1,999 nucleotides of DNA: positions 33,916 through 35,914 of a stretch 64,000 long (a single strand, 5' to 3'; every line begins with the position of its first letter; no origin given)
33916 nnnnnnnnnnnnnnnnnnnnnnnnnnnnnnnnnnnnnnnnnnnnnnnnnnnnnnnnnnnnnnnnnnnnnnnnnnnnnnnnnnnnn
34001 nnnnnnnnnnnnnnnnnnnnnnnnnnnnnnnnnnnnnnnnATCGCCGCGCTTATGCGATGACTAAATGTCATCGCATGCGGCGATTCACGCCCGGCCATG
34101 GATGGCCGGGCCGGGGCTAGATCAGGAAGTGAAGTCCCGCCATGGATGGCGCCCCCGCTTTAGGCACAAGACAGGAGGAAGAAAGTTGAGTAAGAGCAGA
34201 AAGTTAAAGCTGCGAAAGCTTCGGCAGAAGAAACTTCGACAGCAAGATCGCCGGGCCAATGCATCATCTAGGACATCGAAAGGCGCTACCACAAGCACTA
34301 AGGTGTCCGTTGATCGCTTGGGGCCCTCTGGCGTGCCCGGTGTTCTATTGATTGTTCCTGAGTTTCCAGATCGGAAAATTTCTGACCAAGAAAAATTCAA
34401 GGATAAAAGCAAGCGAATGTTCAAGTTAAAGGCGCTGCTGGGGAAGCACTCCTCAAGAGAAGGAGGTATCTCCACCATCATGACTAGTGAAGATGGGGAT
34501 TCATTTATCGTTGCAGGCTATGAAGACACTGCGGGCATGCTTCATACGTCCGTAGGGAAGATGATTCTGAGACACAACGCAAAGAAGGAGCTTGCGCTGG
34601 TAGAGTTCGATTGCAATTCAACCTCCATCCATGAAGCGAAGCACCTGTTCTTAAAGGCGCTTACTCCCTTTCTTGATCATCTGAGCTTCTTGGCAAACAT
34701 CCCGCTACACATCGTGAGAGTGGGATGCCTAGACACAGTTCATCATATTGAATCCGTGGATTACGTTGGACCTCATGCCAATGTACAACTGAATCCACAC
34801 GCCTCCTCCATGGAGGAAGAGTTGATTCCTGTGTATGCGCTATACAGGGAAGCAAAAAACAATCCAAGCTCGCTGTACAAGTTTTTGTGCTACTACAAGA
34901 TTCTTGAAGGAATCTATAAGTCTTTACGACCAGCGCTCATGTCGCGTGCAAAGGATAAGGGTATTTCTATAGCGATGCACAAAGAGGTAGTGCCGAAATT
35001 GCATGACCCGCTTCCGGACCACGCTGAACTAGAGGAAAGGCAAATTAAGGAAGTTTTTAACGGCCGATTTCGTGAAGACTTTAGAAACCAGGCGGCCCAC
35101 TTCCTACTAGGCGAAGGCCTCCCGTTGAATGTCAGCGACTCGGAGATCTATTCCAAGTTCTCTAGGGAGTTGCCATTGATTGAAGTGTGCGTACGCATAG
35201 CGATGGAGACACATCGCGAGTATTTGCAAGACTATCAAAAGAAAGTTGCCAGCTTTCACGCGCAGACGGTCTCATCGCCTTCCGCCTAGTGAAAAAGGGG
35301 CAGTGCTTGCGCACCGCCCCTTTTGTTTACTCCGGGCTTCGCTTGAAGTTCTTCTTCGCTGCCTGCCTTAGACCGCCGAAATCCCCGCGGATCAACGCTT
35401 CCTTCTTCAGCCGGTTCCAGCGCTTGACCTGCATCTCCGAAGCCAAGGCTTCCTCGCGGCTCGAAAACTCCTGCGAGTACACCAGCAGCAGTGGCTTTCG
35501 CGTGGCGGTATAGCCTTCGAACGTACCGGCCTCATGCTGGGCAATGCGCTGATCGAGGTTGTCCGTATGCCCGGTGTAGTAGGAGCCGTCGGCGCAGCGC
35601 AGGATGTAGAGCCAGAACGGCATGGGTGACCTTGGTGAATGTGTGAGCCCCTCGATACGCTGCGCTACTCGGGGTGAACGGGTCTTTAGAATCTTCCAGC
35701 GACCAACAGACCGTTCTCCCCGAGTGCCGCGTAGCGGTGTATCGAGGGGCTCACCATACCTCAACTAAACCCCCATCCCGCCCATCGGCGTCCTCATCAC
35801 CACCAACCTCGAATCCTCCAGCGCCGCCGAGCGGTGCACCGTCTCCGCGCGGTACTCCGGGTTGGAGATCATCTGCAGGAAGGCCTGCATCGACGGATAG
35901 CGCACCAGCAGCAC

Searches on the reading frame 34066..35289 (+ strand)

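Call 57: search_protein_families(library=pfam, proteins=[window:34066-35289:+], max_evalue=0.01)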
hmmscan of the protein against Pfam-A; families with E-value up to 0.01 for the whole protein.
window:34066-35289:+ (407 aa): 1 family
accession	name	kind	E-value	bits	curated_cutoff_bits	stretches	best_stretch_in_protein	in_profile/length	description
PF17419.7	MauJ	-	5.5e-19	69.6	28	1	256-381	1-116/116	Methylamine utilization protein MauJ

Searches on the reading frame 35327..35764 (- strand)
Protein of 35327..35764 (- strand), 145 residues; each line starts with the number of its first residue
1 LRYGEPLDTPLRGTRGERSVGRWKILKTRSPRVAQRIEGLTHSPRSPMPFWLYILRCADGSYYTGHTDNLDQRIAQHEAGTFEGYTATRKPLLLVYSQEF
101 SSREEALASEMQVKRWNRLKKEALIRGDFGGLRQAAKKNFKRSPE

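Call 57: search_protein_families(library=pfam, proteins=[window:35327-35764:-], max_evalue=0.01)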
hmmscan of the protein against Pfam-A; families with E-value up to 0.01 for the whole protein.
window:35327-35764:- (145 aa): 1 family
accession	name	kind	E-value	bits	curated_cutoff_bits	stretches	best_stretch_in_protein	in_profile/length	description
PF01541.30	GIY-YIG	-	1.2e-17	64.4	22.6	1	50-121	2-76/78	GIY-YIG catalytic domain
